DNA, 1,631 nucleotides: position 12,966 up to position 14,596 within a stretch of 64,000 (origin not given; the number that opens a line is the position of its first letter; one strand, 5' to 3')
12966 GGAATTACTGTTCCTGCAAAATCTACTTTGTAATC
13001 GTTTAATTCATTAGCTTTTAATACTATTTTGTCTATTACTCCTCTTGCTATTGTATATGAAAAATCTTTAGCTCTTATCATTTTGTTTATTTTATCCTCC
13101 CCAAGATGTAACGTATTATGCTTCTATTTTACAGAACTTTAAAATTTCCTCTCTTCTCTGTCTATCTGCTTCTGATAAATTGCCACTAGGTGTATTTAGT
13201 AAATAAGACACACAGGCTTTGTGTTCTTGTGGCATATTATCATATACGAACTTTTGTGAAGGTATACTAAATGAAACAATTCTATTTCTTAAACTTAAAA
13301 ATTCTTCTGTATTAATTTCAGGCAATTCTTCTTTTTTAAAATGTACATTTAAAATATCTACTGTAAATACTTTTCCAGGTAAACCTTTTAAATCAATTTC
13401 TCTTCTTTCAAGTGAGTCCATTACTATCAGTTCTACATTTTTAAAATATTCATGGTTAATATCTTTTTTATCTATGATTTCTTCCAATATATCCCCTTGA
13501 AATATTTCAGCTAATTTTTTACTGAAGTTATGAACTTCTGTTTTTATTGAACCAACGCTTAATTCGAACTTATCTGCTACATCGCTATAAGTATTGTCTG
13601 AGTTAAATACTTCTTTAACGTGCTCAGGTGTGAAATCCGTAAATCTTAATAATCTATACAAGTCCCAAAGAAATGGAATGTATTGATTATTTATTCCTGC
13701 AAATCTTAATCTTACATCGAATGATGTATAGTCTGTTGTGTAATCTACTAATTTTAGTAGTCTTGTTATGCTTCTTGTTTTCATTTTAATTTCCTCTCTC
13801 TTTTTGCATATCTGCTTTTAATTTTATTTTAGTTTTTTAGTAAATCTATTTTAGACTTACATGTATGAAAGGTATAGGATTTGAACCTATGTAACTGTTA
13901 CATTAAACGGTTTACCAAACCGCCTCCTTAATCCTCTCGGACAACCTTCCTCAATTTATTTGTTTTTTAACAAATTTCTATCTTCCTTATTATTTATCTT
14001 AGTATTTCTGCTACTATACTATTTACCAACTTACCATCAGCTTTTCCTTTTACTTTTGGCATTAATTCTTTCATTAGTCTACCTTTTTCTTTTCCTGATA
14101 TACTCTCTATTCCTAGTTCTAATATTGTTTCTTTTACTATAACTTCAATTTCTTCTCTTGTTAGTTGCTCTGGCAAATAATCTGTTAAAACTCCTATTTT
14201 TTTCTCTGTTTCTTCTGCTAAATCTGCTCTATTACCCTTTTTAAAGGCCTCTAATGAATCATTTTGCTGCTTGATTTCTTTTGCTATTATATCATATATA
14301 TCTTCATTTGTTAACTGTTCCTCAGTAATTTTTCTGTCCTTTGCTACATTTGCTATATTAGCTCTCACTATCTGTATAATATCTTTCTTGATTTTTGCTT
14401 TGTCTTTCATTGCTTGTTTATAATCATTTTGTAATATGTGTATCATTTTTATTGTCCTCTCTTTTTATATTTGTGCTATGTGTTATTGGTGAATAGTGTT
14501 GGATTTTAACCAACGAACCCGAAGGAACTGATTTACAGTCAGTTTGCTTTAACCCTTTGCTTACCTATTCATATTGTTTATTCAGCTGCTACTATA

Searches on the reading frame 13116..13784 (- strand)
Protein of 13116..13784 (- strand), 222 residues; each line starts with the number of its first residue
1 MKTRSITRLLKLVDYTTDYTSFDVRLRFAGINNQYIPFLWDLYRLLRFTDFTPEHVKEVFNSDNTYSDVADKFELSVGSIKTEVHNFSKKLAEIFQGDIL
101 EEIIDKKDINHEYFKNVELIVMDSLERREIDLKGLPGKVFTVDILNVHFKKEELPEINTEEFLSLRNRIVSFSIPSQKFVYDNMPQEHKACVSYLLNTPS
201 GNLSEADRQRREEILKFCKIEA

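Call 8: search_protein_families(library=phrogs, proteins=[window:13116-13784:-], max_evalue=0.001)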
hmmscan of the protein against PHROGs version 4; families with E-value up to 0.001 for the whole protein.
window:13116-13784:- (222 aa): 0 families

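Call 27: search_protein_families(library=pfam, proteins=[window:13116-13784:-], max_evalue=0.1)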
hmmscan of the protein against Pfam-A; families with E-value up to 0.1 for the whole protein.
window:13116-13784:- (222 aa): 0 families

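Call 51: search_solved_structures(query=window:13116-13784:-, max_evalue=10)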
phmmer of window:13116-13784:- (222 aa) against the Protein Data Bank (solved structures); distinct sequences matched with E-value up to 10: 0.

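Call 53: find_homologous_proteins(query=window:13116-13784:-, max_evalue=0.001)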
Query window:13116-13784:- (222 aa): 3 proteins with E <= 0.001 among 220 candidates.
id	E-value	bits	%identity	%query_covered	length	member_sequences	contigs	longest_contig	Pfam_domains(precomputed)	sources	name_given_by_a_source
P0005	3.8e-133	460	94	100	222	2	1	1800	-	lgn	-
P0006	4.8e-87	309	64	99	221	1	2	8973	-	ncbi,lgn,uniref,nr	ncbi:MAG: hypothetical protein SA378_10180 [Sedimentibacter sp.]|uniref:hypothetical protein n=1 Tax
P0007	1.6e-47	180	43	99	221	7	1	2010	-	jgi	-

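Call 54: find_encoding_contigs(protein=P0006, flank=10000, max_places=6)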
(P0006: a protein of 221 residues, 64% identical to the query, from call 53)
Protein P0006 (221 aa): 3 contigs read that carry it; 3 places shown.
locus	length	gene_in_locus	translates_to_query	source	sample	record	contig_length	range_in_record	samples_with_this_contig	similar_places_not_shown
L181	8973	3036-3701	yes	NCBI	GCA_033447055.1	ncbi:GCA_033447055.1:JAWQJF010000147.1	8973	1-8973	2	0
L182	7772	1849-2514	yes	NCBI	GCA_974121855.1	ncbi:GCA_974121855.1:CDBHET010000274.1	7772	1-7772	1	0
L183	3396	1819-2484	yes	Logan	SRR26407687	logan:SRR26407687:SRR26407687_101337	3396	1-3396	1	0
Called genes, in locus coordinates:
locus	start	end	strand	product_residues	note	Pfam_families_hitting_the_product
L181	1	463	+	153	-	?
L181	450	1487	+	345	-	PF01420:Methylase_S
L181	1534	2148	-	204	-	PF00239:Resolvase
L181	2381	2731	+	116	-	-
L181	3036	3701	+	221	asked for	-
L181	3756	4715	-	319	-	PF13102:Phage_int_SAM_5 (weak), PF00589:Phage_integrase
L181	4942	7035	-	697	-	PF00512:HisKA, PF02518:HATPase_c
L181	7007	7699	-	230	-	PF00072:Response_reg, PF00486:Trans_reg_C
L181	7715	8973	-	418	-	PF02156:Glyco_hydro_26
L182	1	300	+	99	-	?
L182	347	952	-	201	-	PF00239:Resolvase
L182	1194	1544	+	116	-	-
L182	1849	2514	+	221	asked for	-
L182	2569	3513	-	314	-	PF13102:Phage_int_SAM_5 (weak), PF00589:Phage_integrase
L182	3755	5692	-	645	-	PF00512:HisKA, PF02518:HATPase_c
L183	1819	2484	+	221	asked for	-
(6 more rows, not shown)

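Call 55: find_encoding_contigs(protein=P0007, flank=10000, max_places=6)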
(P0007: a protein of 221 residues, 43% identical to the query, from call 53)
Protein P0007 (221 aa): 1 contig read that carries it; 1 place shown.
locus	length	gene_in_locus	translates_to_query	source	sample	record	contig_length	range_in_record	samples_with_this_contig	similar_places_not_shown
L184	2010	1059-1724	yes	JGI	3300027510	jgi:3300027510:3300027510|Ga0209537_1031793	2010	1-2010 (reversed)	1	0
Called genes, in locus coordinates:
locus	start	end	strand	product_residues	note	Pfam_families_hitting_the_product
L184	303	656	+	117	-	-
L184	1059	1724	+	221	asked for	-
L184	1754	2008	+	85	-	?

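Call 60: search_protein_families(library=padloc, proteins=[window:13116-13784:-, P0007, P0006], max_evalue=0.1)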
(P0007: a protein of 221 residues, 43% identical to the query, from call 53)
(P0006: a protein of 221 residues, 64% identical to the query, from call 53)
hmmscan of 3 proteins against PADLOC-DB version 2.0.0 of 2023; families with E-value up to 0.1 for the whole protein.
window:13116-13784:- (222 aa): 0 families

P0007 (221 aa): 0 families

P0006 (221 aa): 0 families

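Call 63: search_dna_similar(query=window:13116-13784:-, collection=phages, mode=protein, max_evalue=0.01, max_rows=20)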
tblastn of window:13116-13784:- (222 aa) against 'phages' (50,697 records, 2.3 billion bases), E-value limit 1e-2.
No match.

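Call 64: search_dna_similar(query=window:13116-13784:-, collection=plasmids, mode=protein, max_evalue=0.01, max_rows=20)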
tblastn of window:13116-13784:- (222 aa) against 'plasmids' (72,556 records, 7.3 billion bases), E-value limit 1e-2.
No match.
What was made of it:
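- Tried and rejected: tblastn of orf222 against phages and plasmids found no match (calls 63, 64).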

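Call 65: predict_structure(alignment_id=A4)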
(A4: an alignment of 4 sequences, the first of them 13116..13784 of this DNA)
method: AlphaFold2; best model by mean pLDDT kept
length: 222 residues; sequences in the alignment: 4
mean_pLDDT: 80.3   pTM: 0.63
mean pLDDT of the five models: 80.3, 77.5, 75.1, 73.3, 71.8
residues with pLDDT >= 90: 69; 70-90: 112; 50-70: 30; < 50: 11
segments of 3 or more residues with pLDDT < 50: 132-134, 136-140
pLDDT, mean of each block of 10 residues (from residue 1): 91 82 89 92 84 86 82 91 92 92 95 91 74 48 67 73 72 58 78 83 85 68 37
secondary structure, 60 per line:
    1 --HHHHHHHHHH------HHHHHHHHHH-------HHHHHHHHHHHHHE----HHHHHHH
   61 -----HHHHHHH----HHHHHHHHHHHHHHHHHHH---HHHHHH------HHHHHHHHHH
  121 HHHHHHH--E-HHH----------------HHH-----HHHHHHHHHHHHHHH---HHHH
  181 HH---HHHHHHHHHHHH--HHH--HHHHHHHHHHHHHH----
elements in order: H3-12 H19-28 H36-48 H54-60 H66-72 H77-95 H99-104 H111-127 H159-173 H177-182 H186-197 H205-218

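Call 70: search_protein_representatives(alignment_id=A4)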
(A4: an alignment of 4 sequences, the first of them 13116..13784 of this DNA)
Query: 4 sequences, 221 profile positions. Proteins with E-value up to 0.001 (for the whole library): 51; up to 1e-10: 23; up to 1e-30: 7. The best 51 are listed.
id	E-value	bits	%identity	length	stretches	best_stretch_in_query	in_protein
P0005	2.1e-123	426.4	-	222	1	1-221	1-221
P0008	1.3e-84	299.6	-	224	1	1-221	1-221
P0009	5.1e-67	242.0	-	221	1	1-220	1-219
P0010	8.1e-64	231.6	-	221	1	1-221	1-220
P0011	1.4e-53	198.1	-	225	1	1-220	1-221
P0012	2.2e-36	141.9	-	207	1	13-221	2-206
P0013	1.2e-34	136.2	-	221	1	1-220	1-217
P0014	8.7e-27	110.5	-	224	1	5-219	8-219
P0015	2.0e-23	99.5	-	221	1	6-220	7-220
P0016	2.2e-21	92.8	-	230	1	5-220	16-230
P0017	6.5e-21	91.3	-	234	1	4-219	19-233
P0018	2.0e-19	86.4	-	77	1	146-220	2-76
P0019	9.6e-19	84.2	-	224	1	8-220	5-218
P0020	3.3e-17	79.2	-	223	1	9-211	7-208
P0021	3.8e-17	79.0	-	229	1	1-220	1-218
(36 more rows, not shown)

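Call 73: find_encoding_contigs(protein=P0010, flank=3000, max_places=3)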
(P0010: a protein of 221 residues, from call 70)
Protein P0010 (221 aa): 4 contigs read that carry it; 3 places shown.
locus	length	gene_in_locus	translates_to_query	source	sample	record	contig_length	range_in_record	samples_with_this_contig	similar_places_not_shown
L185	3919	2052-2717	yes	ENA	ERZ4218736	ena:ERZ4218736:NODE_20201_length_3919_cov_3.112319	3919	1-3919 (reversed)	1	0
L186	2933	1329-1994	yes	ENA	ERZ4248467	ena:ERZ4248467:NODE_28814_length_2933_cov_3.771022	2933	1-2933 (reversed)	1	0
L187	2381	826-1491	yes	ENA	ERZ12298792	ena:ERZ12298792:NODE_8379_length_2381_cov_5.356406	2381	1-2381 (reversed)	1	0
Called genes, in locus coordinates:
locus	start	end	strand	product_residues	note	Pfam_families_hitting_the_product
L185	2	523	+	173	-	?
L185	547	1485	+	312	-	PF02086:MethyltransfD12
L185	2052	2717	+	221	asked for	-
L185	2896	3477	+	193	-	-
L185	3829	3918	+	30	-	?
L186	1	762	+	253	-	?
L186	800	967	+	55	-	-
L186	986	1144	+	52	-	-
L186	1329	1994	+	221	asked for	-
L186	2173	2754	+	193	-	-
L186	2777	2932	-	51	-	?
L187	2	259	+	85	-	?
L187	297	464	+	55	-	-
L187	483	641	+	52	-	-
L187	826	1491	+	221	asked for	-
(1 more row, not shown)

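Call 76: find_encoding_contigs(protein=P0008, flank=3000, max_places=4)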
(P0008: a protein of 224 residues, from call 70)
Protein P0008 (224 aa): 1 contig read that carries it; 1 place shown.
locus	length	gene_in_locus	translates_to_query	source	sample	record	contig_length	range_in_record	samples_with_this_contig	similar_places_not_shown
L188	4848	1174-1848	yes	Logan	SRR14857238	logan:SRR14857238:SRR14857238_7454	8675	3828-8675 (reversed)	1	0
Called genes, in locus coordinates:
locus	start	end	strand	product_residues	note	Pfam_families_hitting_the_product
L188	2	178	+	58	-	?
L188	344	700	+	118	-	-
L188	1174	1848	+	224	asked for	-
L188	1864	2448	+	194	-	-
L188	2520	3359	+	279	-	PF02086:MethyltransfD12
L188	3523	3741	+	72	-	-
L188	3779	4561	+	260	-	PF02086:MethyltransfD12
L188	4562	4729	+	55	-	-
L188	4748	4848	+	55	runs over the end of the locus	-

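Call 77: find_encoding_contigs(protein=P0009, flank=3000, max_places=4)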
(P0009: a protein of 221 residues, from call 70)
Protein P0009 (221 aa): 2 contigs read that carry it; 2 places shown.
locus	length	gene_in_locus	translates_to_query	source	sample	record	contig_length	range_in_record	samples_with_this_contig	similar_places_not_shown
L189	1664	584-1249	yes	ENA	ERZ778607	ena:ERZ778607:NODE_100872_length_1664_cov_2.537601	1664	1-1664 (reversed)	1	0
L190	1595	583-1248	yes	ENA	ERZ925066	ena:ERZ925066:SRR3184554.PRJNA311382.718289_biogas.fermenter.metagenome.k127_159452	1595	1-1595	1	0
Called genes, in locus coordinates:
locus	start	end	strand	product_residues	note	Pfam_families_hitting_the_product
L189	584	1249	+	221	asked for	-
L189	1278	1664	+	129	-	?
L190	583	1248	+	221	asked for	-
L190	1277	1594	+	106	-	?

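Call 79: search_protein_families(library=pfam, alignment_id=A5, max_evalue=0.05)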
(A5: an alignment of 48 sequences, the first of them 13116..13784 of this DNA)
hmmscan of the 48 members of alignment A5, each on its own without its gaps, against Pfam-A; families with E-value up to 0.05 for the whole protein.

A. member 1, window:13116-13784:- (222 aa): 0 families

B. families by the number of members that match (of 48 scanned): 23 families
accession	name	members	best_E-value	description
PF08281.18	Sigma70_r4_2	11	1.7e-05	Sigma-70, region 4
PF04545.22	Sigma70_r4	6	0.0005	Sigma-70, region 4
PF13384.12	HTH_23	2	0.009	Homeodomain-like domain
PF10543.14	ORF6N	2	0.031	ORF6N domain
PF20962.2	Phage_p2_ORF12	1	0.00077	Lactococcus lactis phage p2, ORF12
PF16509.11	KORA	1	0.00083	TrfB plasmid transcriptional repressor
PF13518.12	HTH_28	1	0.0035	Helix-turn-helix domain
PF01476.26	LysM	1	0.006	LysM domain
PF16809.10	NleF_casp_inhib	1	0.0074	NleF caspase inhibitor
PF01527.26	HTH_Tnp_1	1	0.0094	Transposase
PF02954.25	HTH_8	1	0.013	Bacterial regulatory protein, Fis family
PF10216.14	ChpXY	1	0.016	CO2 hydration protein (ChpXY)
PF13412.12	HTH_24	1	0.02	Winged helix-turn-helix DNA-binding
PF21019.4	Spectrin_3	1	0.021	Spectrin-like repeat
PF13542.12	HTH_Tnp_ISL3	1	0.023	Helix-turn-helix domain of transposase family ISL3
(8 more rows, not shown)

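Call 80: search_protein_families(library=ncbifam, alignment_id=A5, max_evalue=0.05)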
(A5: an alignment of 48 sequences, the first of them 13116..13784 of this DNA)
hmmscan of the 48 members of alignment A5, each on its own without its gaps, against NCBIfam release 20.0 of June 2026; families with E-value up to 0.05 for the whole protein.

A. member 1, window:13116-13784:- (222 aa): 0 families

B. families by the number of members that match (of 48 scanned): 47 families (the first 25 are shown)
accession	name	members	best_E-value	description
TIGR02937.1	sigma70-ECF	8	0.00012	sigma-70 family RNA polymerase sigma factor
NF005385.0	PRK06930.1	3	0.002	positive control sigma-like factor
NF009167.0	PRK12514.1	2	0.00052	RNA polymerase sigma factor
NF008890.0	PRK11924.1-3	2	0.0034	RNA polymerase sigma factor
NF007228.0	PRK09646.1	2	0.037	ECF RNA polymerase sigma factor SigK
NF009178.0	PRK12526.1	1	0.00047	RNA polymerase sigma factor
NF009164.0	PRK12511.1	1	0.00051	RNA polymerase sigma factor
NF038385.1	IS66_access_TnpA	1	0.00054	IS66-like element accessory protein TnpA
NF009199.0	PRK12547.1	1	0.00056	RNA polymerase sigma factor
NF041366.1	GntA_guanitoxin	1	0.0012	guanitoxin biosynthesis heme-dependent pre-guanitoxin N-hydroxylase GntA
TIGR02939.1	RpoE_Sigma70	1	0.0013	RNA polymerase sigma factor RpoE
NF007216.0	PRK09638.1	1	0.0013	RNA polymerase sigma factor SigY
NF006930.0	PRK09415.1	1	0.0013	RNA polymerase factor sigma C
NF000143.1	trim_DfrG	1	0.0015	trimethoprim-resistant dihydrofolate reductase DfrG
NF008895.0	PRK11924.3-2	1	0.0017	RNA polymerase sigma factor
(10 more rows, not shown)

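Call 95: search_solved_structures(query=A5, max_evalue=1, show_alignments=2)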
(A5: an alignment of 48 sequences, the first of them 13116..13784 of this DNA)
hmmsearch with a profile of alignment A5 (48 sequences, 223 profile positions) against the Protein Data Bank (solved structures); distinct sequences matched with E-value up to 1: 26.
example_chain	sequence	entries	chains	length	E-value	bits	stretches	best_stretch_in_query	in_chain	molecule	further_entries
8vd6_A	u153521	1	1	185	5.1e-15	59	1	53-87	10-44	CAP REPEAT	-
1fse_A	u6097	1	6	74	0.0013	21.7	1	55-93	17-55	GERE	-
2h27_A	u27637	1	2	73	0.062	16.2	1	63-95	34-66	RNA polymerase Sigma E factor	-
6jqs_A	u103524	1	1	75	0.09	15.7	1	56-93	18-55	DNA-binding response regulator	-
7bbq_A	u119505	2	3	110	0.099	15.5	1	51-91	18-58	KORA domain-containing protein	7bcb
6is7_A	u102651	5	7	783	0.1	15.5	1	57-148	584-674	DNA polymerase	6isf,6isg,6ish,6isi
1qht_A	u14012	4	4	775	0.11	15.4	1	57-148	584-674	PROTEIN (DNA POLYMERASE) | DNA polymerase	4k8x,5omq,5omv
8z6g_B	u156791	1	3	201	0.12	15.3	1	62-96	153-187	RNA polymerase sigma factor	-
6in7_B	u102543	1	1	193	0.12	15.2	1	62-96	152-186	RNA polymerase sigma-H factor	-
7bca_A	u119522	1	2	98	0.12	15.2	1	51-90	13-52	KORA domain-containing protein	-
9m9d_F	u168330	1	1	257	0.14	15.1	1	62-97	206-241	ECF RNA polymerase sigma factor SigE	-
9m9e_F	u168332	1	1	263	0.15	15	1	62-97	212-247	ECF RNA polymerase sigma factor SigE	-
9m98_F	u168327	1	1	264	0.15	15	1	62-97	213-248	ECF RNA polymerase sigma factor SigE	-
5uxx_A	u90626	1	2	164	0.2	14.5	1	63-99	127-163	RNA polymerase sigma factor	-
1tgo_A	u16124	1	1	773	0.26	14.2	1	58-148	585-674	PROTEIN (THERMOSTABLE B DNA POLYMERASE)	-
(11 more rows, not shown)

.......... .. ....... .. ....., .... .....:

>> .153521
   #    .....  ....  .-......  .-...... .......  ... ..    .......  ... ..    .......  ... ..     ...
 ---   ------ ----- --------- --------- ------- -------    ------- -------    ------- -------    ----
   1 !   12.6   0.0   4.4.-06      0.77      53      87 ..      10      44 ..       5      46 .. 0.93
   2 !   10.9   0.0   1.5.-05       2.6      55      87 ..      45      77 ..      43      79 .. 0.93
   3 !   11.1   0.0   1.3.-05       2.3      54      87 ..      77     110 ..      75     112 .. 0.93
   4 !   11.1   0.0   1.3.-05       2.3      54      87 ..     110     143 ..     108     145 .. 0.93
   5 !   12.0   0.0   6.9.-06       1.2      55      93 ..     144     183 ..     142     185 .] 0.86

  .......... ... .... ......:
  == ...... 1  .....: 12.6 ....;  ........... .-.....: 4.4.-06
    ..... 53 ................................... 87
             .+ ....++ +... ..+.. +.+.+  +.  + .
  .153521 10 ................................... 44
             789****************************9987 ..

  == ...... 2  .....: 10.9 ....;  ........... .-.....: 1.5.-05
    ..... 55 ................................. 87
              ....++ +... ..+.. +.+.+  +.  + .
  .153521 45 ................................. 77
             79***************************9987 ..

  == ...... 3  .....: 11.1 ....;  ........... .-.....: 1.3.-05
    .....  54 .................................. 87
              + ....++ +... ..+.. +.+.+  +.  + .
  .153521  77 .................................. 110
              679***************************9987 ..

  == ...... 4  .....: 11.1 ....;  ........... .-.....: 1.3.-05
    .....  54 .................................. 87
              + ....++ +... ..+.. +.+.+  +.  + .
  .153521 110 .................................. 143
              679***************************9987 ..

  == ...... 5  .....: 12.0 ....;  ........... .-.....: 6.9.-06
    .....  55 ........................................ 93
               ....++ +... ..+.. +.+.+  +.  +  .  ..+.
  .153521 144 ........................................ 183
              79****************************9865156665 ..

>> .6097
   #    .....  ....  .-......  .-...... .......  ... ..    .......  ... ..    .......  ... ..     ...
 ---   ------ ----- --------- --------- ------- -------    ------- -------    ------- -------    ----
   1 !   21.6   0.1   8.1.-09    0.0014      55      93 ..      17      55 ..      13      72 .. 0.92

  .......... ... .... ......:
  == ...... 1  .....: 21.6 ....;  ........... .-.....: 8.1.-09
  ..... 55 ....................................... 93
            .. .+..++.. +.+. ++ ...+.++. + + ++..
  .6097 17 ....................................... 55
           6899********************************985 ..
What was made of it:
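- A profile of the family hits GerE (E = 0.0013), and 11 of 48 family members hit Sigma70_r4_2 (calls 79, 95).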

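Call 104: fold_search(model_id=the predicted structure, library=viral)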
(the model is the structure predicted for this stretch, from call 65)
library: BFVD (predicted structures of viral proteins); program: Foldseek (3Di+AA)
matches with E <= 10: 119; with E <= 0.001: 0
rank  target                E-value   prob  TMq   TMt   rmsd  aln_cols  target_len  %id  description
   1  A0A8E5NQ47            7.0e-01  0.93  0.32  0.49   5.6       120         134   17  (no name in the UniProt tables at hand)
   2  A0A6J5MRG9            7.0e-01  0.10  0.13  0.18  15.3       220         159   14  Uncharacterized protein [uncultured Caudovirales phage]
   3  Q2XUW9                1.6e+00  0.08  0.14  0.13  14.8       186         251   14  (no name in the UniProt tables at hand)
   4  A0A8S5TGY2            2.0e+00  0.12  0.24  0.13  14.7       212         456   12  DNA-directed RNA polymerase subunit sigma [Phage sp. ctL4h4]
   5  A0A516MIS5            2.1e+00  0.07  0.16  0.20  20.9       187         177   13  (no name in the UniProt tables at hand)
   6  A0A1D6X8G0            2.2e+00  0.04  0.14  0.14  19.2       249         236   14  Uncharacterized protein [Bacillus phage PBC4]
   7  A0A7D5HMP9            2.4e+00  0.15  0.19  0.28  16.3       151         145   14  (no name in the UniProt tables at hand)
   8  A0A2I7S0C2            2.6e+00  0.41  0.25  0.47   6.4       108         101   13  (no name in the UniProt tables at hand)
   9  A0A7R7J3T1            2.9e+00  0.16  0.17  0.30  11.8       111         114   12  (no name in the UniProt tables at hand)
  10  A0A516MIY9            2.9e+00  0.13  0.15  0.04  14.2        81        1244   15  (no name in the UniProt tables at hand)
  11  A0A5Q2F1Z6            3.0e+00  0.23  0.18  0.32   7.9        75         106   17  Uncharacterized protein [Serratia phage JS26]
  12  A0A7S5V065            3.2e+00  0.07  0.19  0.24  14.9       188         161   15  (no name in the UniProt tables at hand)
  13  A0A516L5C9            3.5e+00  0.21  0.19  0.20  11.8       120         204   18  (no name in the UniProt tables at hand)
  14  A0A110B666            3.5e+00  0.14  0.15  0.34  13.6       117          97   14  (no name in the UniProt tables at hand)
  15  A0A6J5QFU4            3.5e+00  0.08  0.25  0.21  17.5       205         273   13  Clostridium phage phiCTP1, Gp74 [uncultured Caudovirales phage]
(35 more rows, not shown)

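Call 105: fold_search(model_id=the predicted structure, library=pdb)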
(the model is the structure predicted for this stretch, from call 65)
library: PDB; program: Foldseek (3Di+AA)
matches with E <= 10: 54; with E <= 0.001: 0
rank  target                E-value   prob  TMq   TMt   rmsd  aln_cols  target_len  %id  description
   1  4gml_C                1.4e+00  0.10  0.19  0.20  16.1       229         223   11  Crystal structure of human NOT1 MIF4G domain (released 2012-10-03)
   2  4gml_D                2.1e+00  0.09  0.22  0.21  16.1       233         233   12  Crystal structure of human NOT1 MIF4G domain (released 2012-10-03)
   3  4rod_A                2.4e+00  0.06  0.16  0.13  16.7       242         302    9  Human TFIIB-related factor 2 (Brf2) and TBP bound to TRNAU1 promoter (released 2015-12-30)
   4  4roc_A                2.7e+00  0.05  0.15  0.12  16.0       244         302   10  Human TFIIB-related factor 2 (Brf2) and TBP bound to U6#2 promoter (released 2015-12-30)
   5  1s7o_A                3.1e+00  0.30  0.20  0.39  10.7       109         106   15  Crystal structure of putative DNA binding protein SP_1288 from Streptococcus pygenes (released 2004-06-29)
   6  3qgb_A                3.1e+00  0.02  0.13  0.09  17.1       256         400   12  Crystal structure of FBF-2 R288Y mutant in complex with gld-1 FBEa (released 2011-03-23)
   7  3pzd_A                3.4e+00  0.06  0.19  0.10  16.2       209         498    8  Structure of the myosin X MyTH4-FERM/DCC complex (released 2011-02-23)
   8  5fgm                  3.8e+00  0.57  0.20  0.57   3.1        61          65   20  Streptomyces coelicolor SigR region 4 (released 2016-03-02)
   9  1s7o_C                4.6e+00  0.23  0.21  0.40  10.5       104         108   13  Crystal structure of putative DNA binding protein SP_1288 from Streptococcus pygenes (released 2004-06-29)
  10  4roe_A                4.6e+00  0.03  0.15  0.12  15.8       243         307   11  Human TFIIB-related factor 2 (Brf2) and TBP bound to RPPH1 promoter (released 2015-12-30)
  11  1s7o_B                4.8e+00  0.21  0.20  0.39  10.5       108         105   15  Crystal structure of putative DNA binding protein SP_1288 from Streptococcus pygenes (released 2004-06-29)
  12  3m6z_A                4.8e+00  0.03  0.13  0.11  17.7       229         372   14  Crystal structure of an N-terminal 44 kDa fragment of topoisomerase V in the presence of guanidium hydrochloride (released 2010-08-04)
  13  6jcy_F                5.3e+00  0.23  0.18  0.23   5.2        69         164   20  Mycobacterium tuberculosis RNA polymerase transcription initiation open complex with a chimeric ECF sigma factor sigH/ (released 2019-05-29)
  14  1xsv_A                5.3e+00  0.15  0.20  0.37  10.3       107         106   12  X-ray crystal structure of conserved hypothetical UPF0122 protein SAV1236 from Staphylococcus aureus subsp. aureus Mu5 (released 2004-10-26)
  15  1rp3_A                5.5e+00  0.03  0.15  0.15  18.5       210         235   13  Cocrystal structure of the flagellar sigma/anti-sigma complex, Sigma-28/FlgM (released 2004-04-06)
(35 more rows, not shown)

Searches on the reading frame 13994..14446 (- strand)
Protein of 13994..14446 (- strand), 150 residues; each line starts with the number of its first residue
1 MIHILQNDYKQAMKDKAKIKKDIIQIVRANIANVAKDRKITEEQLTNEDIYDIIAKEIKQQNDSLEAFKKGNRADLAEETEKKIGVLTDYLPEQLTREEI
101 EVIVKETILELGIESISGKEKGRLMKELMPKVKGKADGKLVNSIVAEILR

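Call 8: search_protein_families(library=phrogs, proteins=[window:13994-14446:-], max_evalue=0.001)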
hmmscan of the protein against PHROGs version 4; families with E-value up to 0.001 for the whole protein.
window:13994-14446:- (150 aa): 1 family
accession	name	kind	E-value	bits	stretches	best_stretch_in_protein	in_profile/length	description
phrog_1460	-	DNA, RNA and nucleotide metabolism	6.7e-24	85.5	1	1-148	3-139/140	tRNA amidotransferase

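Call 60: search_protein_families(library=padloc, proteins=[window:13994-14446:-], max_evalue=0.1)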
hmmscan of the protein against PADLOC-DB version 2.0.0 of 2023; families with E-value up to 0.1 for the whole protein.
window:13994-14446:- (150 aa): 0 families
